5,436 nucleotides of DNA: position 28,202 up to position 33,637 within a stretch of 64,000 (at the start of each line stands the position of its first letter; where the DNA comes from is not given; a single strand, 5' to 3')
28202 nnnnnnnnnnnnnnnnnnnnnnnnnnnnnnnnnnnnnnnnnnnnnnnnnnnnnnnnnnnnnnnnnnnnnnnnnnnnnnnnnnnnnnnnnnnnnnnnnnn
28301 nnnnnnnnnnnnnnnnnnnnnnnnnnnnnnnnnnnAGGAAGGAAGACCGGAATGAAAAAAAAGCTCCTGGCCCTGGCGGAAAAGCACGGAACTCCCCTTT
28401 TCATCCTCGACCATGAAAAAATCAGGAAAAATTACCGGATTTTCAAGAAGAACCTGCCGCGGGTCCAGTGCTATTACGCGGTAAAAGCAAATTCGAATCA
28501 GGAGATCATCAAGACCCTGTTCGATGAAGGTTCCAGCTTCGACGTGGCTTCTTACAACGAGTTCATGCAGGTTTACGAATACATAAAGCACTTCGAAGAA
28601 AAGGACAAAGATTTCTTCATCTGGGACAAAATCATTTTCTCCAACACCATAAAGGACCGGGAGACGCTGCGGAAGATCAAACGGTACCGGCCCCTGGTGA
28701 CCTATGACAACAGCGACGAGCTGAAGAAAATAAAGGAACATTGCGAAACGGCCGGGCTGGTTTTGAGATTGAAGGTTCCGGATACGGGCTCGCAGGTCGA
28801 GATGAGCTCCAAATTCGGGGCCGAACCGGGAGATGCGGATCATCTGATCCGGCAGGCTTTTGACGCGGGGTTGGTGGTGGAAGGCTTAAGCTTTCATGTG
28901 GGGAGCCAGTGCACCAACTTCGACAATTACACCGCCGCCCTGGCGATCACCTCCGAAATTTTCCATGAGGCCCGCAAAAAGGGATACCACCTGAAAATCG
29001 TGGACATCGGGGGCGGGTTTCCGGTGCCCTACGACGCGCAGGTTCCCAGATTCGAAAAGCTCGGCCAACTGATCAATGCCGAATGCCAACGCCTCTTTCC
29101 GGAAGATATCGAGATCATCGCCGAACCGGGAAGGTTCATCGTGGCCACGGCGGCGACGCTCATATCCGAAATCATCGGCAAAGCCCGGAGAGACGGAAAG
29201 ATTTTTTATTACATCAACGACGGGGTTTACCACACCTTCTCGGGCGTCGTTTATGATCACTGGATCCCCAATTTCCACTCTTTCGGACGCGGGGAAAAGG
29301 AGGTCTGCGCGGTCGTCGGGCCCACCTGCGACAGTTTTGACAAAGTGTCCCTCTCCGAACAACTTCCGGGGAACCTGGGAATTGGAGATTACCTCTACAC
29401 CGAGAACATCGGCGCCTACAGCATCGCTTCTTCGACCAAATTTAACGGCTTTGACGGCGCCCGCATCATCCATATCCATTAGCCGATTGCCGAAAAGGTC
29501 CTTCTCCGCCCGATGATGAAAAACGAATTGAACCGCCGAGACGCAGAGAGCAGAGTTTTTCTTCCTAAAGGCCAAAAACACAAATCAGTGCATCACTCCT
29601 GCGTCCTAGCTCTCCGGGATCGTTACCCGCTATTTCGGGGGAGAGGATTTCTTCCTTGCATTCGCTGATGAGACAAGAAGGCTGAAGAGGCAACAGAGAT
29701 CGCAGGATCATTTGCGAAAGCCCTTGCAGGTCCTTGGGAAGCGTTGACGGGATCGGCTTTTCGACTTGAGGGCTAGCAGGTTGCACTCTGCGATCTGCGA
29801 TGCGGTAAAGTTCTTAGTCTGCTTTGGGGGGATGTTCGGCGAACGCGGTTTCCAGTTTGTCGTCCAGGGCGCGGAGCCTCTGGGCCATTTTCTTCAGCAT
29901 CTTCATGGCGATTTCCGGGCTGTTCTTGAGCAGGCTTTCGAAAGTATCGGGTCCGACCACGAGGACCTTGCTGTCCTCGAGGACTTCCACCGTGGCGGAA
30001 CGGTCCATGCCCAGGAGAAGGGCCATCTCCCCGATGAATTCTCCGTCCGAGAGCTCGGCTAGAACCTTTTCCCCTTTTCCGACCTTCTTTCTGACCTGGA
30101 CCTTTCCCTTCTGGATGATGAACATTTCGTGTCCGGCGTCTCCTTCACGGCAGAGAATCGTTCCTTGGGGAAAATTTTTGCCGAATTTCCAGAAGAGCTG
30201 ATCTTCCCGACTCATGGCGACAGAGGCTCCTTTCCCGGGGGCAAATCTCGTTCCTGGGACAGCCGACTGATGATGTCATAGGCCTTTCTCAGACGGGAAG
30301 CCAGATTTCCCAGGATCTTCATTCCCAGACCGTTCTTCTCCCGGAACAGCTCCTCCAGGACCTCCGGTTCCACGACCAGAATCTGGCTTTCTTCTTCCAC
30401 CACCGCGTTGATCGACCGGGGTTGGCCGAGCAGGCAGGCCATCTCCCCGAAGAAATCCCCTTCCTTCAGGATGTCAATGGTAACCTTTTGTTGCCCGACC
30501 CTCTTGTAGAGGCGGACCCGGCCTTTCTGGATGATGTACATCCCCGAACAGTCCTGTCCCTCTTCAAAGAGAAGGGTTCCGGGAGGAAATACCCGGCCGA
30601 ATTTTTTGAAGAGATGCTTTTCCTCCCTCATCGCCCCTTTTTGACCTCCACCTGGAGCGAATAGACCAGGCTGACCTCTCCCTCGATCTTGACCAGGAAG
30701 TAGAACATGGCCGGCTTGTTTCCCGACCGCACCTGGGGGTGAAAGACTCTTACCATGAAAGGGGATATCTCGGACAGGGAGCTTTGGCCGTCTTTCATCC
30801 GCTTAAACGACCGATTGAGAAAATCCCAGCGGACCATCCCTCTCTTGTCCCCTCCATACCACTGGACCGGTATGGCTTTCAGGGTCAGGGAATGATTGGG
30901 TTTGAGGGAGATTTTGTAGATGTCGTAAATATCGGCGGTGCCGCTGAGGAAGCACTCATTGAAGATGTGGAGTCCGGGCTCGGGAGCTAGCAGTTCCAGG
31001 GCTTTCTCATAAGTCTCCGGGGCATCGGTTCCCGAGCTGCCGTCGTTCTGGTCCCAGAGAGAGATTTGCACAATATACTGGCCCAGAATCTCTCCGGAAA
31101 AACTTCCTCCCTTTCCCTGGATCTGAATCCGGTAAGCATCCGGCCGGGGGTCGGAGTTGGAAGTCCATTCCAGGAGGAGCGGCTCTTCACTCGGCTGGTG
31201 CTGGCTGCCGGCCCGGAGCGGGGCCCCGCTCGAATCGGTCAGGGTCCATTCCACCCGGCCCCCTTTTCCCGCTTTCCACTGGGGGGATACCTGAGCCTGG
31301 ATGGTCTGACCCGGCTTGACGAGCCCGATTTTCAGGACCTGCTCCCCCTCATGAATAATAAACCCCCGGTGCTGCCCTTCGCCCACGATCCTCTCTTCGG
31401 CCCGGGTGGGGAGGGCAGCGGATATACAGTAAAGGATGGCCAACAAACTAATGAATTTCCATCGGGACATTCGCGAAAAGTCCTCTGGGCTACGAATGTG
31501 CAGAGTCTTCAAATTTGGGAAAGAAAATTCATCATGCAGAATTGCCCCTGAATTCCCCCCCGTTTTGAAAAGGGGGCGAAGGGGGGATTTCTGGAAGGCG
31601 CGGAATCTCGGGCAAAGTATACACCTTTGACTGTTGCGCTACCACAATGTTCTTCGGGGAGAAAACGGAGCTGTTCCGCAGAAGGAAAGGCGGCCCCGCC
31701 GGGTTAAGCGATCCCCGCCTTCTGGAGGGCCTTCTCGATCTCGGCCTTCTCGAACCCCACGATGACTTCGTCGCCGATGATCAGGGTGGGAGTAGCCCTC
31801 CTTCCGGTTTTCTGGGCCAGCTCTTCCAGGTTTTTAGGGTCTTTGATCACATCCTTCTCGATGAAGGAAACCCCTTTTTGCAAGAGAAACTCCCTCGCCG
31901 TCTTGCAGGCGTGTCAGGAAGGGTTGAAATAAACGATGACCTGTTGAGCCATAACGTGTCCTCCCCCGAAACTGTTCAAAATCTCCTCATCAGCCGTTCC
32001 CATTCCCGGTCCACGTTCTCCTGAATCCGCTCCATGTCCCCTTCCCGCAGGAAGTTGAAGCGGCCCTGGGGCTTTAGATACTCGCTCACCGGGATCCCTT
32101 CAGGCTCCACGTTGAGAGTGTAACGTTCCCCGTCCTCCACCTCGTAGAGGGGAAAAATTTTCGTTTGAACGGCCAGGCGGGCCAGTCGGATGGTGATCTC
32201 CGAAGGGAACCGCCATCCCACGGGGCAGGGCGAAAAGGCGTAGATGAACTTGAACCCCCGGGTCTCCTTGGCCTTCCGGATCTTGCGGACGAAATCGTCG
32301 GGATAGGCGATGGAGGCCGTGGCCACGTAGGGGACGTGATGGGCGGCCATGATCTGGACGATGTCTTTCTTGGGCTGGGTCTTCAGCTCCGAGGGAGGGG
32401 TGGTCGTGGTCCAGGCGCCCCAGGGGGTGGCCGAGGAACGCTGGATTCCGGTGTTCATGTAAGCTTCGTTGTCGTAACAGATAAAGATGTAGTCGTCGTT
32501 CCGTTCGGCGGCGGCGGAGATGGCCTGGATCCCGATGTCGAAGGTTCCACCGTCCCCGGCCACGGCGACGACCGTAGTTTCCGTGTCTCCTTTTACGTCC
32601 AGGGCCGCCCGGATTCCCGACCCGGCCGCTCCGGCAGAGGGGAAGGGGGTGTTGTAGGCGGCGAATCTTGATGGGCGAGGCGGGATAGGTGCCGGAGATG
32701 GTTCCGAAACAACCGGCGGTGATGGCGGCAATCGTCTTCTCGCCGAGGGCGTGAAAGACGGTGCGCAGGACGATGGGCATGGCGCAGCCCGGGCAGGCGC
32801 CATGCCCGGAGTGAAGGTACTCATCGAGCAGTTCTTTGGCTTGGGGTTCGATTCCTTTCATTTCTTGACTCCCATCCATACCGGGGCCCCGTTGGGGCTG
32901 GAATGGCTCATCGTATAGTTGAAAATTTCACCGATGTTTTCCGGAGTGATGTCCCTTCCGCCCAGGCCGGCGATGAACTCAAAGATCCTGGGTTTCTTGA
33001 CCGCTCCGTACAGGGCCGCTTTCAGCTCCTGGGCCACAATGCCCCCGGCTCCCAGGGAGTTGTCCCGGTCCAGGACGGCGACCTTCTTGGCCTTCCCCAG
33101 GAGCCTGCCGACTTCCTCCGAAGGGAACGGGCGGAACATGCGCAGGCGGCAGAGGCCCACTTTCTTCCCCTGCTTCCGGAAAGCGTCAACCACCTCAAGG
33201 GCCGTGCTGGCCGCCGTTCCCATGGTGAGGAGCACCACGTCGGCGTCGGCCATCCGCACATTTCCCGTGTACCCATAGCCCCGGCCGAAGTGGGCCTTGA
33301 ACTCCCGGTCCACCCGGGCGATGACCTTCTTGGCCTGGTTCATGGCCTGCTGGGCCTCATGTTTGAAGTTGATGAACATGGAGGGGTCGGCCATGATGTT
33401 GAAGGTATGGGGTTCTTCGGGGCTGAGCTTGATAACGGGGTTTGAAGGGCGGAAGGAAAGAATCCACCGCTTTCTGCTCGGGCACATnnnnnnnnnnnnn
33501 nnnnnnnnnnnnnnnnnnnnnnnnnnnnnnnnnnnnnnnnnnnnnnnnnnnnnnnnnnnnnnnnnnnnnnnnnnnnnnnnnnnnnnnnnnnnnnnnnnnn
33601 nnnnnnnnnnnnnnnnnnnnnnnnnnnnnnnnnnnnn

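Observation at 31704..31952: Glutaredoxin-like ORF with in-frame UGA replacing the first Cys of CxxC: candidate selenoprotein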

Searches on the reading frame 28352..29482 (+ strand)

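Call 27: search_protein_families(library=pfam, proteins=[window:28352-29482:+], max_evalue=0.0001)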
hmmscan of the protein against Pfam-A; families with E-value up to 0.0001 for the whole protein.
window:28352-29482:+ (376 aa): 3 families
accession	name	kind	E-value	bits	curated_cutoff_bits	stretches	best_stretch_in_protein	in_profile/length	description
PF02784.22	Orn_Arg_deC_N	-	8.5e-54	183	23.4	1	22-265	2-247/247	Pyridoxal-dependent decarboxylase, pyridoxal binding domain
PF00278.28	Orn_DAP_Arg_deC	-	2e-19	70.1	23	1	206-354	5-95/95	Pyridoxal-dependent decarboxylase, C-terminal sheet domain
PF01168.26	Ala_racemase_N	-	1.8e-05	25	24.1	1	20-218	2-192/220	Alanine racemase, N-terminal domain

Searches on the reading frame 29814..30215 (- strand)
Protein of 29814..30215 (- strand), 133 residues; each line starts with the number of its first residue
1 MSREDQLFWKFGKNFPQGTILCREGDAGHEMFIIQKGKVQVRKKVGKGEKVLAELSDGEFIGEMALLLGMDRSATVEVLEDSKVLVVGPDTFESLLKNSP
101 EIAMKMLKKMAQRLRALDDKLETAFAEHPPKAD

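Call 10: search_protein_families(library=pfam, proteins=[window:29814-30215:-], max_evalue=0.001)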
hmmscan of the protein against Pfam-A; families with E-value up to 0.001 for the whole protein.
window:29814-30215:- (133 aa): 1 family
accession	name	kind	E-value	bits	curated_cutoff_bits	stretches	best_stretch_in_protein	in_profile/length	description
PF00027.35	cNMP_binding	-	8.7e-24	83.8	27.5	1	13-98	2-88/89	Cyclic nucleotide-binding domain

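Call 47: search_protein_families(library=ncbifam, proteins=[window:29814-30215:-], max_evalue=0.00001)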
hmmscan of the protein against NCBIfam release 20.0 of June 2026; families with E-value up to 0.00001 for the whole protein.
window:29814-30215:- (133 aa): 5 families
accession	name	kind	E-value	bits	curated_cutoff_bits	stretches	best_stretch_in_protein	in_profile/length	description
NF058543.1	ActPatMycb56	equivalog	3.5e-16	58.9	460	1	17-117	26-125/317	acetyltransferase Pat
NF008732.0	PRK11753.1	equivalog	1.4e-14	54.1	266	1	13-122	26-137/214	cAMP-activated global transcriptional regulator CRP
TIGR03896.1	cyc_nuc_ocin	subfamily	4.6e-12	45.9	161.05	1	13-114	164-266/317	bacteriocin-type transport-associated protein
NF041163.2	encap_f2b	equivalog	4.2e-09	36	400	1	13-119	98-206/450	family 2B encapsulin nanocompartment shell protein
NF006901.0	PRK09392.1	equivalog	1.1e-06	28.2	211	1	11-117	31-137/236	transcriptional activator FtrB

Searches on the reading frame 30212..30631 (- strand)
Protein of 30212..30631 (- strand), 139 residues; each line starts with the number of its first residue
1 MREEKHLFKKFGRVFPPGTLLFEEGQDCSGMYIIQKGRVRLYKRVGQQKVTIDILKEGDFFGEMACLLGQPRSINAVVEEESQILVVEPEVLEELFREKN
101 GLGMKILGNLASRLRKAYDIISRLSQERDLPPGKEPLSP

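Call 10: search_protein_families(library=pfam, proteins=[window:30212-30631:-], max_evalue=0.001)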
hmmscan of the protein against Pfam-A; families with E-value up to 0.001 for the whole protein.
window:30212-30631:- (139 aa): 1 family
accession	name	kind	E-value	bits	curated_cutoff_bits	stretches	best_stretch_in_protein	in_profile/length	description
PF00027.35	cNMP_binding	-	2.5e-23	82.3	27.5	1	13-98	2-88/89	Cyclic nucleotide-binding domain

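Call 47: search_protein_families(library=ncbifam, proteins=[window:30212-30631:-], max_evalue=0.00001)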
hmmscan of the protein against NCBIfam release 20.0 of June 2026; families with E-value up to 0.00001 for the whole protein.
window:30212-30631:- (139 aa): 5 families
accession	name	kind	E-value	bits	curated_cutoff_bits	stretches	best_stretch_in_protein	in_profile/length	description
NF006901.0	PRK09392.1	equivalog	1.9e-10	40.5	211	1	11-116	31-136/236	transcriptional activator FtrB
NF008732.0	PRK11753.1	equivalog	6.8e-10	38.8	266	1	13-124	26-139/214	cAMP-activated global transcriptional regulator CRP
TIGR03697.1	NtcA_cyano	equivalog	7.9e-07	29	244.95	1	21-126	4-112/193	global nitrogen regulator NtcA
NF041163.2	encap_f2b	equivalog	1.9e-06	27.3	400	1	13-106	98-193/450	family 2B encapsulin nanocompartment shell protein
NF010499.0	PRK13918.1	equivalog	3.2e-06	26.8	274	1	15-128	17-123/205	CRP/FNR family transcriptional regulator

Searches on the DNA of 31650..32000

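Call 55: search_rna_families(source=window, start=31650, end=32000, threshold=evalue, max_evalue=10)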
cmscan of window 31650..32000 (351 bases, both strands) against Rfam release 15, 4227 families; matches with E-value up to 10: 2.
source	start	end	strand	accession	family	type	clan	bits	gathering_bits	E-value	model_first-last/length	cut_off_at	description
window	31821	31930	+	RF01056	Magnesium-II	Cis-reg; riboswitch;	-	14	40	2.5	1-115/115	no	Magnesium riboswitch aptamer (Magnesium responsive RNA element)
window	31773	31791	+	RF01276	sR53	Gene; snRNA; snoRNA; CD-box;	-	11.3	49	3.1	1-60/60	no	Small nucleolar RNA sR53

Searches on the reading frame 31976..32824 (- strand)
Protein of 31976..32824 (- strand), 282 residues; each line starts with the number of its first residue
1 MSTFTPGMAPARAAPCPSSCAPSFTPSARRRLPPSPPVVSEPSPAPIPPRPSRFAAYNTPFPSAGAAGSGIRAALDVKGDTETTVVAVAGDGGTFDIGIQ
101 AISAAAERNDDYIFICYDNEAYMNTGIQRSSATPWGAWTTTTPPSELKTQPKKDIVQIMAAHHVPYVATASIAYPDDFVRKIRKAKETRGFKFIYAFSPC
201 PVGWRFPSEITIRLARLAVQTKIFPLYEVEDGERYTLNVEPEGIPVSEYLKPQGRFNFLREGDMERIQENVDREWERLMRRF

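Call 10: search_protein_families(library=pfam, proteins=[window:31976-32824:-], max_evalue=0.001)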
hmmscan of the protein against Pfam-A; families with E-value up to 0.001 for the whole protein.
window:31976-32824:- (282 aa): 1 family
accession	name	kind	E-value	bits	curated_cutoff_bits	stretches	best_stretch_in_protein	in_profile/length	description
PF02775.26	TPP_enzyme_C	-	1.5e-20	74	21.9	1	63-194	26-149/151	Thiamine pyrophosphate enzyme, C-terminal TPP binding domain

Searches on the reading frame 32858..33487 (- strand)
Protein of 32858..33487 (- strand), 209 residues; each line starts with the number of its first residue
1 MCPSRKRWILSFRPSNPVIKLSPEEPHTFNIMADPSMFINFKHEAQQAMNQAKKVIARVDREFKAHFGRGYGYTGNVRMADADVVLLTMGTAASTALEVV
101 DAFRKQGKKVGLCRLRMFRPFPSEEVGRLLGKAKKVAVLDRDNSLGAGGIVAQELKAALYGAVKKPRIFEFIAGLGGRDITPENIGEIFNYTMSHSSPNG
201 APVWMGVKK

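Call 10: search_protein_families(library=pfam, proteins=[window:32858-33487:-], max_evalue=0.001)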
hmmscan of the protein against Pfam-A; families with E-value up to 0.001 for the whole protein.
window:32858-33487:- (209 aa): 2 families
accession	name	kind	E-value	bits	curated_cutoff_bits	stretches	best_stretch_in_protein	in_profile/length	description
PF17147.9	PFOR_II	-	4.1e-32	111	27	1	82-185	1-102/102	Pyruvate:ferredoxin oxidoreductase core domain II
PF02780.25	Transketolase_C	-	1.5e-07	31.8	25.9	1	76-165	4-94/124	Transketolase, C-terminal domain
